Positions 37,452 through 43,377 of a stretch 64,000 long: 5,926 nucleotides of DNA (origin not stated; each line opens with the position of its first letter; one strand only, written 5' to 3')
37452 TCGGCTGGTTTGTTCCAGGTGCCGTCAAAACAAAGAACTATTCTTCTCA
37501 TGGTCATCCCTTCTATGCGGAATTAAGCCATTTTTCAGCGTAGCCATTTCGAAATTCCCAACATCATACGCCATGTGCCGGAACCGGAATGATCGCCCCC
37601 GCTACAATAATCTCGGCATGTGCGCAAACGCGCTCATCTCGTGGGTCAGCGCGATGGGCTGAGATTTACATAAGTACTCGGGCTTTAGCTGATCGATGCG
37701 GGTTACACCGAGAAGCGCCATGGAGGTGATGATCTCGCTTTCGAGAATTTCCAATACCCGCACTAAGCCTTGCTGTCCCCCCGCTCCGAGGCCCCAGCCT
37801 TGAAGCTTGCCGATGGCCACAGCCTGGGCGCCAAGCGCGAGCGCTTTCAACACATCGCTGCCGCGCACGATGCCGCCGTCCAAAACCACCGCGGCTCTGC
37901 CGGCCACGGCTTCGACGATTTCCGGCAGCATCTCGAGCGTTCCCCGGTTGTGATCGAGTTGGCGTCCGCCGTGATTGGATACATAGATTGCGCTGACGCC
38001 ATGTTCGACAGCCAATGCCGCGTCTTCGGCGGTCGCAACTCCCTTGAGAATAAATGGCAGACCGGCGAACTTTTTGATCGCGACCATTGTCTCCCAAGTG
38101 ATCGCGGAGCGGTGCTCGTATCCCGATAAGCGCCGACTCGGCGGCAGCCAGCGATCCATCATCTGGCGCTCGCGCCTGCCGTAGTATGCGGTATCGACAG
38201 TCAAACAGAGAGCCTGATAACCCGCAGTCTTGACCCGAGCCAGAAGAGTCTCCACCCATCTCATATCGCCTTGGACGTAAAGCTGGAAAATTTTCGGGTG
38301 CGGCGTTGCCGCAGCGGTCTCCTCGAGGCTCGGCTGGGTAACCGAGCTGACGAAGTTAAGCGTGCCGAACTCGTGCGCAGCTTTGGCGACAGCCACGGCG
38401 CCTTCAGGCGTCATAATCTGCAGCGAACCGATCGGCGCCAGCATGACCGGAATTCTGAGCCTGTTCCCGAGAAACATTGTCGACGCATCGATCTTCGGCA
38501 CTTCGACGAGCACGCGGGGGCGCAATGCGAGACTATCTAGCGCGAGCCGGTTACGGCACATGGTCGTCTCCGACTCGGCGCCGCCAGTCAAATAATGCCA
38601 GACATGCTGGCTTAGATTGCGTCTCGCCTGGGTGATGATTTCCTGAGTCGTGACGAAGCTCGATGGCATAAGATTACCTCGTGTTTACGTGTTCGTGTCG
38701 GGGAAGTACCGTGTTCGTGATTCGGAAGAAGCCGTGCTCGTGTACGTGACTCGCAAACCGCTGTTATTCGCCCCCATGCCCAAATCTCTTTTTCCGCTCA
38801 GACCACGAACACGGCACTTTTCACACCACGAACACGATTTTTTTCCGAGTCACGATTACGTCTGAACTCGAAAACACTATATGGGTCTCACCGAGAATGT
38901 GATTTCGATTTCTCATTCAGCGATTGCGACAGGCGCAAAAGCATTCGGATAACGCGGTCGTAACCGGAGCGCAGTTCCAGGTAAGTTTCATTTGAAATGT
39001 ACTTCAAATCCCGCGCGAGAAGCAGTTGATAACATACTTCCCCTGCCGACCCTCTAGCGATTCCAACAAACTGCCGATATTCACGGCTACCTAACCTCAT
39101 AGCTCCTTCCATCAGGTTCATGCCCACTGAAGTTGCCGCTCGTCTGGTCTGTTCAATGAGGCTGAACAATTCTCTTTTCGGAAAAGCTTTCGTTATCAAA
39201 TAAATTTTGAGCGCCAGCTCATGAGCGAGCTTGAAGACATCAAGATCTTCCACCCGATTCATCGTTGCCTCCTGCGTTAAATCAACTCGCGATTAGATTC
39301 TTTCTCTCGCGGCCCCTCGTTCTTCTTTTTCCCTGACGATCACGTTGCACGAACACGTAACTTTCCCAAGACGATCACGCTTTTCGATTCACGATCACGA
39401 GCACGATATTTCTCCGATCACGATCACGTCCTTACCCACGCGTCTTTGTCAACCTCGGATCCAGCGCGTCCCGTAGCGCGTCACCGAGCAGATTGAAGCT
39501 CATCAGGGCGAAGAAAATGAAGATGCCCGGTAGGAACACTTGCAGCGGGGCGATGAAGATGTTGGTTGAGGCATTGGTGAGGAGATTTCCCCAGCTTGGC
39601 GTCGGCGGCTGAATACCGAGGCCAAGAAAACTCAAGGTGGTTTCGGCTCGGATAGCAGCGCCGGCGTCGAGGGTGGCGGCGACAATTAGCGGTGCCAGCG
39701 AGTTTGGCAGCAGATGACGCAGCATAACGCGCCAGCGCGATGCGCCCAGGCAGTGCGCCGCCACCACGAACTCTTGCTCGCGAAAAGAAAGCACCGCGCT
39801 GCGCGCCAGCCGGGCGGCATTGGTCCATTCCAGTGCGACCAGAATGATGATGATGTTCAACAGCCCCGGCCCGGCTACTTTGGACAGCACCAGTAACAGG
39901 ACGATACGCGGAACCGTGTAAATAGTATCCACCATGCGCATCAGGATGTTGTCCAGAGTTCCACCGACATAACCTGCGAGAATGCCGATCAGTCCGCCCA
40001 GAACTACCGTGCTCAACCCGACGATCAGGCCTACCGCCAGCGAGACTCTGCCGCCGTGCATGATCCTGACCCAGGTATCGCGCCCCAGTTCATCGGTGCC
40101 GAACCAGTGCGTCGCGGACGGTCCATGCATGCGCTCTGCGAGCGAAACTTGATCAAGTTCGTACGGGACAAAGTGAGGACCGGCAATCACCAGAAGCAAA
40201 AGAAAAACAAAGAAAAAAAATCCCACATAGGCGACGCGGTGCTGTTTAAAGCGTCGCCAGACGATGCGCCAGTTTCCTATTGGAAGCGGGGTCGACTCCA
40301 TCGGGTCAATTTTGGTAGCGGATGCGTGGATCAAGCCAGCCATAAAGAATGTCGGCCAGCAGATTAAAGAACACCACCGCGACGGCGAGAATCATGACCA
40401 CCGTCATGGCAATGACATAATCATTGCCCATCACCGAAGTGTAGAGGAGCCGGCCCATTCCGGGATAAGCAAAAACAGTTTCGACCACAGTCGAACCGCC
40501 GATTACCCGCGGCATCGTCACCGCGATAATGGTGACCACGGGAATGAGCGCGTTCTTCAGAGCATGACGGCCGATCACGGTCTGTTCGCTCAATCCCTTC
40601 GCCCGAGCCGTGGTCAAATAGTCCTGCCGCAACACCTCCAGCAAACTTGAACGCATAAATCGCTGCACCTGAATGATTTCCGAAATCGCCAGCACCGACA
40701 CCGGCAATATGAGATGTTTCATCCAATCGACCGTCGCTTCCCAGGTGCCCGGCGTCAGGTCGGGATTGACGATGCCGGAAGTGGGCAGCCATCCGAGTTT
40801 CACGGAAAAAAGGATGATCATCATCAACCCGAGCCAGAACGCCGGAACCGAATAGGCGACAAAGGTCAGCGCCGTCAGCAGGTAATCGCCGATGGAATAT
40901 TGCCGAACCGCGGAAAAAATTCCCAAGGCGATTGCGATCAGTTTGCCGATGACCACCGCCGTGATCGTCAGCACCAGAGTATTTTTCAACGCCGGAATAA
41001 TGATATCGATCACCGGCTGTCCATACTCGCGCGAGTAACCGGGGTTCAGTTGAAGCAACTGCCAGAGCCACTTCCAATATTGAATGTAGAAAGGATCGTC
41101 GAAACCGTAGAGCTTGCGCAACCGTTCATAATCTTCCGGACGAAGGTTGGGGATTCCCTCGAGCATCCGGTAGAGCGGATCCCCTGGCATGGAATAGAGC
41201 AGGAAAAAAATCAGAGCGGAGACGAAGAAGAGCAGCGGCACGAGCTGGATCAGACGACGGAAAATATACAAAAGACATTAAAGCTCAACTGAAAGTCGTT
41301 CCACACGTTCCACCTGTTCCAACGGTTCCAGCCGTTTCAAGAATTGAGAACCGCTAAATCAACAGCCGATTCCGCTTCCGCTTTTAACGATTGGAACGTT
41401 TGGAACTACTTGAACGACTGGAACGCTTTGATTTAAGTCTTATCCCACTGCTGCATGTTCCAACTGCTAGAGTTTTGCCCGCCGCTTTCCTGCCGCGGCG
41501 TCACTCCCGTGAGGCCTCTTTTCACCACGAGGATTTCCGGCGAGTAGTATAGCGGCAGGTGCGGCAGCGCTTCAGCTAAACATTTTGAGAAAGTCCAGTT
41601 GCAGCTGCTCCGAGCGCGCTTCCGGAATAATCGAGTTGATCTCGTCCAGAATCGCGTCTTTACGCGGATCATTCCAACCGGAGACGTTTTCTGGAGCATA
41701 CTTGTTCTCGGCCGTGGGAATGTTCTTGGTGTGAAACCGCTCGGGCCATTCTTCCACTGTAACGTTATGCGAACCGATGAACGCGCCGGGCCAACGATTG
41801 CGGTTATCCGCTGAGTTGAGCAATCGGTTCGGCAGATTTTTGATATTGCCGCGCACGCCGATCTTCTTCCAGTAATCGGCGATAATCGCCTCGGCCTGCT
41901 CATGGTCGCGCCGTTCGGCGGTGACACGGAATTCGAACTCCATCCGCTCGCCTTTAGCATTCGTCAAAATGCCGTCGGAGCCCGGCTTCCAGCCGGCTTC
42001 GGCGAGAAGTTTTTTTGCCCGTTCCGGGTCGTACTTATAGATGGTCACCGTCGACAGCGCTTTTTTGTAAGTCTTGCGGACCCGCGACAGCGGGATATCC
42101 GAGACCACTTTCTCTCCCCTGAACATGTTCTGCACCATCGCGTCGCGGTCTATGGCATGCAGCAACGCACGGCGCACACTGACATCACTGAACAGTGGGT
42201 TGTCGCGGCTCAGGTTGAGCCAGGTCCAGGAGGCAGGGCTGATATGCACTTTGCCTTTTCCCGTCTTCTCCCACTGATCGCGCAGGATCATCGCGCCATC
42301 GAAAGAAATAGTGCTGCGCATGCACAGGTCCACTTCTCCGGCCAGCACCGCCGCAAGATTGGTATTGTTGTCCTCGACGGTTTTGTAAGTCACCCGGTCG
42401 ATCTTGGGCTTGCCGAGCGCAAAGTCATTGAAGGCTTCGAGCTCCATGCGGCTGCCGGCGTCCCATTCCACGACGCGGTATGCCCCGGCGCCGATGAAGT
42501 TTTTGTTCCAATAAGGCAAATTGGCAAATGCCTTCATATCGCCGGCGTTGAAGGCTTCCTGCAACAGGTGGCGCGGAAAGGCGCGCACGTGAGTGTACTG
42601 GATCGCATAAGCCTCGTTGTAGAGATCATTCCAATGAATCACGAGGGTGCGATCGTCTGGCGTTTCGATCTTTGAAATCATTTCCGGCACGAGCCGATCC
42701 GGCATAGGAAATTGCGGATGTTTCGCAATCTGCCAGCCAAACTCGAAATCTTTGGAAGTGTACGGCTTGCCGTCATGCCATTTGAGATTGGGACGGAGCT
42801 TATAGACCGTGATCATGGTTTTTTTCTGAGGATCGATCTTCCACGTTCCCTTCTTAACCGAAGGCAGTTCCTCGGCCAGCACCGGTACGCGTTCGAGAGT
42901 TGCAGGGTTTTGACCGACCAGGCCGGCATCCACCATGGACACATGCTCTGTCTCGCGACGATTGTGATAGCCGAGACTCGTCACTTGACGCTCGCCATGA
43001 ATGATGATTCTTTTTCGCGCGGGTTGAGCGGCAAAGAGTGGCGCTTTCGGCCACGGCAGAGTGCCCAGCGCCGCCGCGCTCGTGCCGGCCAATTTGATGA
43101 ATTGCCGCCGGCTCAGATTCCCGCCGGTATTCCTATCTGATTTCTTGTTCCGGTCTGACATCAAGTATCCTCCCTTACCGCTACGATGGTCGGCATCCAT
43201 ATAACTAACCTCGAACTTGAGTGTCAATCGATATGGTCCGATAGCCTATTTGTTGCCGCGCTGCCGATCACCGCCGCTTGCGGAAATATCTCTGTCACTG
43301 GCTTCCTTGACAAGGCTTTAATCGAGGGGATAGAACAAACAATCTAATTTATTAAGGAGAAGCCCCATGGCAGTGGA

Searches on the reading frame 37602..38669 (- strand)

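Call 55: search_protein_families(library=pfam, proteins=[window:37602-38669:-], max_evalue=0.0001)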
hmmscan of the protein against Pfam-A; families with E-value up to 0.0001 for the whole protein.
window:37602-38669:- (355 aa): 2 families
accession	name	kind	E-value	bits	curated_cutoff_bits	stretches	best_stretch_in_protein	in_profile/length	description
PF01070.24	FMN_dh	-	2e-107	359.7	24.9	1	15-333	1-348/350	FMN-dependent dehydrogenase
PF03060.21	NMO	-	3.9e-06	26.9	28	1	195-287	128-222/331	Nitronate monooxygenase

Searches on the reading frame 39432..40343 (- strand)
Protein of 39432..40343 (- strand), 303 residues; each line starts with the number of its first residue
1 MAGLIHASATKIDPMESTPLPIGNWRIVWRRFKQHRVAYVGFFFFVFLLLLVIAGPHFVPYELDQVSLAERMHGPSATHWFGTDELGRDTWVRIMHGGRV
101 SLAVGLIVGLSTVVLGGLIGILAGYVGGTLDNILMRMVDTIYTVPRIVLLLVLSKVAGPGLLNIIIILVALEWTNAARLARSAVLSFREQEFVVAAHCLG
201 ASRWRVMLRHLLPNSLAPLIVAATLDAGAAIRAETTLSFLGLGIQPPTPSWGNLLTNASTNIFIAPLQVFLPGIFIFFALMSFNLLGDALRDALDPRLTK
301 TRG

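Call 55: search_protein_families(library=pfam, proteins=[window:39432-40343:-], max_evalue=0.0001)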
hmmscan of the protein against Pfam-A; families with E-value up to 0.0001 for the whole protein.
window:39432-40343:- (303 aa): 2 families
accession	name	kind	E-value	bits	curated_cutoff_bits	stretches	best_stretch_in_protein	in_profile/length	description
PF00528.27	BPD_transp_1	-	6.9e-35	120.9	26.4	1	116-299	1-183/184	Binding-protein-dependent transport system inner membrane component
PF12911.12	OppC_N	-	2.9e-14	53.1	23.9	1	25-71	3-49/53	N-terminal TM domain of oligopeptide transport permease C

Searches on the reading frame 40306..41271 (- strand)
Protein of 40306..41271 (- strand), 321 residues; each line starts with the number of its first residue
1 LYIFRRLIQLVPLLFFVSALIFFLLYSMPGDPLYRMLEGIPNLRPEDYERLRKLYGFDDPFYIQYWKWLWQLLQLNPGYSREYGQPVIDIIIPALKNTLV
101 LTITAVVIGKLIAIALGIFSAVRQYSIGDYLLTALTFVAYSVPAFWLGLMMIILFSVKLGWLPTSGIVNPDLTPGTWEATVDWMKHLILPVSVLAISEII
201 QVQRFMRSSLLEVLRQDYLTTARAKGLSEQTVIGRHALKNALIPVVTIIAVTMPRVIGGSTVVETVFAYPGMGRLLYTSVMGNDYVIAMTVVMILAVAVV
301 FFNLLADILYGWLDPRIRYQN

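Call 55: search_protein_families(library=pfam, proteins=[window:40306-41271:-], max_evalue=0.0001)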
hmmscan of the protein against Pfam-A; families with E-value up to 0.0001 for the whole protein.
window:40306-41271:- (321 aa): 2 families
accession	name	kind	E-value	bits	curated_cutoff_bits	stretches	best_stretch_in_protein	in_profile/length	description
PF00528.27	BPD_transp_1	-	2.3e-39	135.4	26.4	1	113-318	1-183/184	Binding-protein-dependent transport system inner membrane component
PF19300.4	BPD_transp_1_N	-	5.6e-10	39.9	23.8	1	2-73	4-73/114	Binding-prot-dependent transport system membrane comp, N-term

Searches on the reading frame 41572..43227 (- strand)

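Call 55: search_protein_families(library=pfam, proteins=[window:41572-43227:-], max_evalue=0.0001)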
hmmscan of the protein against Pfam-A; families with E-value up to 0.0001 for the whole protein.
window:41572-43227:- (551 aa): 1 family
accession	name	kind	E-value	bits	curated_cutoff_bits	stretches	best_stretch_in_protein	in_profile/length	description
PF00496.27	SBP_bac_5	-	4.2e-65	220.7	32.4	1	122-481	10-341/368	Bacterial extracellular solute-binding proteins, family 5 Middle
